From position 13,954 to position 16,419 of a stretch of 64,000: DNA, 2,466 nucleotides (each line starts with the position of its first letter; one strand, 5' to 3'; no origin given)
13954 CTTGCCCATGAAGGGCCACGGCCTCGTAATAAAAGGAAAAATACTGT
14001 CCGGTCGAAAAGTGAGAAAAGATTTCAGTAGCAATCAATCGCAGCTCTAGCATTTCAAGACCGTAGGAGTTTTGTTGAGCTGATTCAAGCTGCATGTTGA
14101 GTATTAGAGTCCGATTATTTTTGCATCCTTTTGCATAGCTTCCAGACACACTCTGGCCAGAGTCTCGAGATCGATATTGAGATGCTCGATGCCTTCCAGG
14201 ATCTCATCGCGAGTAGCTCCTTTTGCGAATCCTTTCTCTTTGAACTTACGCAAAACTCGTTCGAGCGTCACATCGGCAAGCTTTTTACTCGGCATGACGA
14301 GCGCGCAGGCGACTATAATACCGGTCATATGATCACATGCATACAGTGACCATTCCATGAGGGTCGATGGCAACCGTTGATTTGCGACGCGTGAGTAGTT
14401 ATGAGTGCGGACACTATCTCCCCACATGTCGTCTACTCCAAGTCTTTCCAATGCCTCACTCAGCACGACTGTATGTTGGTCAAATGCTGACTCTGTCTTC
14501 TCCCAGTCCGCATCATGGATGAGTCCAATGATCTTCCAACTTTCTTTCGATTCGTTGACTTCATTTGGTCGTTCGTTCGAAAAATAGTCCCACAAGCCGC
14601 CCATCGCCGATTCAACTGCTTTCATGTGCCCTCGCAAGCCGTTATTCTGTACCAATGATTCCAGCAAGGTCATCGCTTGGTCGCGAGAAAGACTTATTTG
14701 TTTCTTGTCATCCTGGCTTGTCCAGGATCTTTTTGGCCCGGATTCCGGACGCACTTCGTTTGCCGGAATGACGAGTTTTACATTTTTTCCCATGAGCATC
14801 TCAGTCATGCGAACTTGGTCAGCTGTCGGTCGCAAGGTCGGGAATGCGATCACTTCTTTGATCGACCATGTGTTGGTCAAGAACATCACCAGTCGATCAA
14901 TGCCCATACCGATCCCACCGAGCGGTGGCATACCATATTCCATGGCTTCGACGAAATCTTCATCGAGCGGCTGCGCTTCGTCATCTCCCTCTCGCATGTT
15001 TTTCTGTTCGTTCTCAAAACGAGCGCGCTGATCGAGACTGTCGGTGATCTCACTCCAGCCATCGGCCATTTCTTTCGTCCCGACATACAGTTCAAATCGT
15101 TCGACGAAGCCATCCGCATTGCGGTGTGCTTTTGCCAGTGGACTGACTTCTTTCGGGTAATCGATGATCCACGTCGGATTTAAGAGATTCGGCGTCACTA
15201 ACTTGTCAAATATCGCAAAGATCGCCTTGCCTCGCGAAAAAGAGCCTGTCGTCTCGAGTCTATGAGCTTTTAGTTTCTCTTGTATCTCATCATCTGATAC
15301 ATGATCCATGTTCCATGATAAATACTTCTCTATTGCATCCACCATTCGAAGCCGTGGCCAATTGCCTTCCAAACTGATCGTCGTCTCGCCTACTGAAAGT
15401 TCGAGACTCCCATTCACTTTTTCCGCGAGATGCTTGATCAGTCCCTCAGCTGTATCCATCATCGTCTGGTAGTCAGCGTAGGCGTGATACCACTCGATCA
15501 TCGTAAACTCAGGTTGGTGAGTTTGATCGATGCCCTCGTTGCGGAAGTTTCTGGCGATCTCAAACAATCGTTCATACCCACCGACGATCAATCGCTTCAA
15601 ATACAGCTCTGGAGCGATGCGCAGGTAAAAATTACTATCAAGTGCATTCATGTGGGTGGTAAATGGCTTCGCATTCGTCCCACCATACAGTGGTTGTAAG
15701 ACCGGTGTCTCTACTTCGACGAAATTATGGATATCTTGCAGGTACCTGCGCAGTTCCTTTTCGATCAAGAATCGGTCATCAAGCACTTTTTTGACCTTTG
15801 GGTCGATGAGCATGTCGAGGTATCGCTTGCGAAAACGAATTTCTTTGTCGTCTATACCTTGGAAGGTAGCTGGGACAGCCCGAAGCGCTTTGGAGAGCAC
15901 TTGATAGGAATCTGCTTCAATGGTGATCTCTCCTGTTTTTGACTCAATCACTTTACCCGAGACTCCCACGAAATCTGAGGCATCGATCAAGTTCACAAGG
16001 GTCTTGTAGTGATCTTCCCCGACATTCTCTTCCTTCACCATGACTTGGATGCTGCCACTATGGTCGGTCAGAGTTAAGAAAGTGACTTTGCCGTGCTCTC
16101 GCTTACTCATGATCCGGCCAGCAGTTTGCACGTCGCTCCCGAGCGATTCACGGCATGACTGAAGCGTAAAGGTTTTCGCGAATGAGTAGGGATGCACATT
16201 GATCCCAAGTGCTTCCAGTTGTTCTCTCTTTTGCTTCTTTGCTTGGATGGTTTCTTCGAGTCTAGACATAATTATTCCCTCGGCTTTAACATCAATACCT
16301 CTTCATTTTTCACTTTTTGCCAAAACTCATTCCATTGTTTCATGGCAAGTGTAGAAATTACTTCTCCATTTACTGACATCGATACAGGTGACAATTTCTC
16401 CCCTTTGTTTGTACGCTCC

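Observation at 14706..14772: Small double-hairpin repeat present in-frame in the lysS-HD linker and in the atpE-atpF spacer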

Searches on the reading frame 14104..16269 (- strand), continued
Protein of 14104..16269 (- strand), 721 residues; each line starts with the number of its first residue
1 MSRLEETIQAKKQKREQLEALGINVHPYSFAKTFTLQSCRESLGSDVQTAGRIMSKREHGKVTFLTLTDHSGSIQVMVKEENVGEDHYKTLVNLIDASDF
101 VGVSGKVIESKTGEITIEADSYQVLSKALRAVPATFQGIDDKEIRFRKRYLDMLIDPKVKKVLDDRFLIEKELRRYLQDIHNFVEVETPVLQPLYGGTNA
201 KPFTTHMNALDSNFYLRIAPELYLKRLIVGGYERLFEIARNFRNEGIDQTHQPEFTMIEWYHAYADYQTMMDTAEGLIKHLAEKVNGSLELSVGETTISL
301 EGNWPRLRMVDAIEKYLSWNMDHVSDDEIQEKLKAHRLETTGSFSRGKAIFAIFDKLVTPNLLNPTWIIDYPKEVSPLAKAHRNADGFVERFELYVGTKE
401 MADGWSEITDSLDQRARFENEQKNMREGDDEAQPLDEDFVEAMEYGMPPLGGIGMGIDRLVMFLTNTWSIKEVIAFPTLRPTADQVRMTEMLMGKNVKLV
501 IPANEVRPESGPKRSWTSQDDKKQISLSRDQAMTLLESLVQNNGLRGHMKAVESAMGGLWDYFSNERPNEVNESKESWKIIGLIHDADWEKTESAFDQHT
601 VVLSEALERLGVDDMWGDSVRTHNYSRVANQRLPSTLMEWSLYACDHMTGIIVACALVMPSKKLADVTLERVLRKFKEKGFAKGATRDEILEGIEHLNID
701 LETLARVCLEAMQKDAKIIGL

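Call 49: find_encoding_contigs(protein=P0010, flank=10000, max_places=1)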
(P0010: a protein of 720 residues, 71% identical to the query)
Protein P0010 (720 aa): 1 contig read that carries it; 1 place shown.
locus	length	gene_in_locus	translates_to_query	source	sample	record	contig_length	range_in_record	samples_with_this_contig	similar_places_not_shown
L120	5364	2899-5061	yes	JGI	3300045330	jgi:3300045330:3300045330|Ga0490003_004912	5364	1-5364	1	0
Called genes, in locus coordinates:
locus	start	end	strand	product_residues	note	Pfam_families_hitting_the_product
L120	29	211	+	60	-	-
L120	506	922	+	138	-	PF02823:ATP-synt_DE_N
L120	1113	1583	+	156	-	PF03449:GreA_GreB_N, PF01272:GreA_GreB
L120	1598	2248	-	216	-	-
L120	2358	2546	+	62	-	-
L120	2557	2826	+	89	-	-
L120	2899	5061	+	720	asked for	PF01336:tRNA_anti-codon, PF00152:tRNA-synt_2, PF01409:tRNA-synt_2d (faint)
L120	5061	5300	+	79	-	-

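Call 50: find_encoding_contigs(protein=P0003, flank=10000, max_places=1)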
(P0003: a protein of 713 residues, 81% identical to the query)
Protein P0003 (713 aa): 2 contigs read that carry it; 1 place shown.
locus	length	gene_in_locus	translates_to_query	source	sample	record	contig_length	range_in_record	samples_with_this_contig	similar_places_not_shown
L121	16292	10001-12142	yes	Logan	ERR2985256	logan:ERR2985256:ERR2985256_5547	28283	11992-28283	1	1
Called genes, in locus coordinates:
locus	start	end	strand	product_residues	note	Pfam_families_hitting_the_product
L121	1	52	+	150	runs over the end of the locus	-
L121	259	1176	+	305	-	PF00119:ATP-synt_A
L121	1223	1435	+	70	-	PF00137:ATP-synt_C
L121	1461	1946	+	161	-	PF00430:ATP-synt_B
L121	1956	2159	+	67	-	PF00213:OSCP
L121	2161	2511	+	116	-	-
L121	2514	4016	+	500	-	PF02874:ATP-synt_ab_N, PF00006:ATP-synt_ab, PF00306:ATP-synt_ab_C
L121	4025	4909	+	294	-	PF00231:ATP-synt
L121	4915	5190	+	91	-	-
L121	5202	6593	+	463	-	PF02874:ATP-synt_ab_N, PF00006:ATP-synt_ab, PF22919:ATP-synt_VA_C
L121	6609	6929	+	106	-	-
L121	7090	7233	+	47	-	PF12647:RNHCP (weak)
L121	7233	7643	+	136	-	PF02823:ATP-synt_DE_N, PF00401:ATP-synt_DE (weak)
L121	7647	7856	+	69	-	-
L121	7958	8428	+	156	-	PF03449:GreA_GreB_N, PF01272:GreA_GreB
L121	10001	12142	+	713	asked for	PF01336:tRNA_anti-codon, PF01409:tRNA-synt_2d (faint), PF00152:tRNA-synt_2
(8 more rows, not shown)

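Call 51: find_encoding_contigs(protein=P0006, flank=10000, max_places=1)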
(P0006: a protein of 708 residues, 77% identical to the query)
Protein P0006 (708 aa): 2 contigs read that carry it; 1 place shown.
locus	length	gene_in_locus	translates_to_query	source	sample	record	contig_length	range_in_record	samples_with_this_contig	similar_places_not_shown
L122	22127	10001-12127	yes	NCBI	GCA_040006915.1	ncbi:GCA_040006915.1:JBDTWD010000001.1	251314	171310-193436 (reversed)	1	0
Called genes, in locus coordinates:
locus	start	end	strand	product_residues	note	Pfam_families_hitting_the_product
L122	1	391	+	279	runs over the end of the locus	PF00119:ATP-synt_A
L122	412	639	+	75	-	PF00137:ATP-synt_C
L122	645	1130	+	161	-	-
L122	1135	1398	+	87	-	-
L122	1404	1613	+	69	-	PF00213:OSCP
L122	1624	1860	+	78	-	-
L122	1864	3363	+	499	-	PF02874:ATP-synt_ab_N, PF00006:ATP-synt_ab, PF00306:ATP-synt_ab_C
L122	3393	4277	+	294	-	PF00231:ATP-synt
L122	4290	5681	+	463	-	PF02874:ATP-synt_ab_N, PF00006:ATP-synt_ab, PF22919:ATP-synt_VA_C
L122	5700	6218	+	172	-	-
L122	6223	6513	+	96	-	-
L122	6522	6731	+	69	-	-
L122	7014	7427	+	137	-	PF02823:ATP-synt_DE_N, PF00401:ATP-synt_DE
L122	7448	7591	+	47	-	-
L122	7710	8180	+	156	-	PF03449:GreA_GreB_N, PF01272:GreA_GreB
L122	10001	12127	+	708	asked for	PF01336:tRNA_anti-codon, PF00152:tRNA-synt_2, PF01409:tRNA-synt_2d (faint)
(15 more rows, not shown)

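Call 70: predict_structure(alignment_id=A2)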
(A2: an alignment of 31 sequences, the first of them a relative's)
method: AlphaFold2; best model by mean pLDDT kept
length: 721 residues; sequences in the alignment: 31
mean_pLDDT: 71.7   pTM: 0.42
mean pLDDT of the five models: 71.7, 71.5, 69.2, 67.9, 59.7
residues with pLDDT >= 90: 195; 70-90: 263; 50-70: 109; < 50: 154
segments of 3 or more residues with pLDDT < 50: 1-6, 25-28, 128-139, 141-144, 185-255, 473-520, 682-684
pLDDT, mean of each block of 10 residues (from residue 1): 47 66 55 86 92 86 87 90 87 78 92 90 65 46 50 59 75 75 47 27 27 28 31 28 29 47 69 89 90 79 92 94 91 89 86 91 90 78 82 85 69 67 67 52 52 72 73 40 41 35 31 30 85 91 89 96 92 93 92 79 88 88 81 91 92 85 89 76 63 90 95 88 61
secondary structure, 60 per line:
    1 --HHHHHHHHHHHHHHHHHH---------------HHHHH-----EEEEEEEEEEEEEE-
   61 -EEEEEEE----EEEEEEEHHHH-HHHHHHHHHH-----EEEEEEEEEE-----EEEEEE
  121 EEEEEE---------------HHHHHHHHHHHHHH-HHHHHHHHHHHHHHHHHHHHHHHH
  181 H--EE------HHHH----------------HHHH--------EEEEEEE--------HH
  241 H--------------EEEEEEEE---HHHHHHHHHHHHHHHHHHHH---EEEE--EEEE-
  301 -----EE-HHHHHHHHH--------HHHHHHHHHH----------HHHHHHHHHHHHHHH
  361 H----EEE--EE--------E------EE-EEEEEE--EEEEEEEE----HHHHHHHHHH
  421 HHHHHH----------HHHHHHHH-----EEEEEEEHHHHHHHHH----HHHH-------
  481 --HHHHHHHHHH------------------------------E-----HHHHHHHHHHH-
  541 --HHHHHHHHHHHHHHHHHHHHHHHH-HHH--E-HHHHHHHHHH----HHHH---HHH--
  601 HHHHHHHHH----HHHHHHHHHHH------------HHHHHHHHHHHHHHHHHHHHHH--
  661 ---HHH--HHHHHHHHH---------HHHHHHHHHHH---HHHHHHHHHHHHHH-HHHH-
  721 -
elements in order (helices of 4 or more, strands of 3 or more residues): H3-20 H36-40 E46-59 E62-68 E73-79 H80-83 H85-94 E100-109 E115-126 H142-155 H157-181 H192-195 H212-215 E224-230 E256-263 H267-286 E290-293 E296-299 H309-317 H326-335 H346-361 E366-368 E391-396 E399-406 H411-426 H437-444 E450-456 H457-465 H470-473 H483-492 H529-539 H543-566 H575-584 H589-592 H601-609 H614-624 H637-658 H669-677 H687-697 H701-714 H716-719
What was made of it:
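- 14698..14823 (-): Interdomain linker (residues 483-524), which hosts copy A. AlphaFold2 pLDDT below 50 for residues 473-520 (call 70).
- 14104..14697 (-): C-terminal HD-type domain (residues 525-721, plus the stop codon). Confident AF2 fold (call 70)
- The insert lies in a low-confidence AF2 linker (call 70).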

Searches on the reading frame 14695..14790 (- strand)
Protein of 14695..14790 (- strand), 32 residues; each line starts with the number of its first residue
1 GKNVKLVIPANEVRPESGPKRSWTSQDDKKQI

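Call 42: search_protein_families(library=pfam, proteins=[L088:211-2154:+, L112:3228-5075:-], max_evalue=0.00001)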
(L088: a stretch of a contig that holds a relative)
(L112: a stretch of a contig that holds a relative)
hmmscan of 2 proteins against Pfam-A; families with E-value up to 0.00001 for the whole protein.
L088:211-2154:+ (648 aa): 4 families
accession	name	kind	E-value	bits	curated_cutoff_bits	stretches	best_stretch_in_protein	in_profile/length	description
PF03483.22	B3_4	-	4.6e-57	192.9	29.3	1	107-279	2-173/174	B3/4 domain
PF17759.6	tRNA_synthFbeta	-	5.3e-21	75.5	22.4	1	391-540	1-162/214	Phenylalanyl tRNA synthetase beta chain CLM domain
PF03484.21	B5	-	3.4e-16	59.6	28.6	1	300-388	1-67/67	tRNA synthetase B5 domain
PF03147.19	FDX-ACB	-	5.5e-09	36.8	31.1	1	565-642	1-88/94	Ferredoxin-fold anticodon binding domain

L112:3228-5075:- (616 aa): 3 families
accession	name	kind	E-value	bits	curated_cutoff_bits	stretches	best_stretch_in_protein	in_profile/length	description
PF01068.26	DNA_ligase_A_M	-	3.1e-51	174.4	26.2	1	273-455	18-204/204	ATP dependent DNA ligase domain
PF04675.19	DNA_ligase_A_N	-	1.2e-39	136.7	24.6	1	4-177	1-174/174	DNA ligase N terminus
PF04679.21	DNA_ligase_A_C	-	2.1e-18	66.9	27.5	1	485-591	5-92/94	ATP dependent DNA ligase C terminal region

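Call 57: search_protein_families(library=pfam, proteins=[window:14698-14778:-], max_evalue=1)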
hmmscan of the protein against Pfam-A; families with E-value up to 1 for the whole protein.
seq(27 aa): 0 families

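Call 87: search_protein_families(library=ncbifam, proteins=[window:14698-14778:-], max_evalue=1)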
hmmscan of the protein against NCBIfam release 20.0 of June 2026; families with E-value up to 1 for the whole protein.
seq(27 aa): 0 families

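Call 101: search_protein_representatives(protein=window:14695-14790:-)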
Query: 32 residues. Proteins with E-value up to 0.001 (for the whole library): 1; up to 1e-10: 0; up to 1e-30: 0. The best 1 are listed.
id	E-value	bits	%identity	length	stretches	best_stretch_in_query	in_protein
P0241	6.4e-06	40.7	44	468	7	7-25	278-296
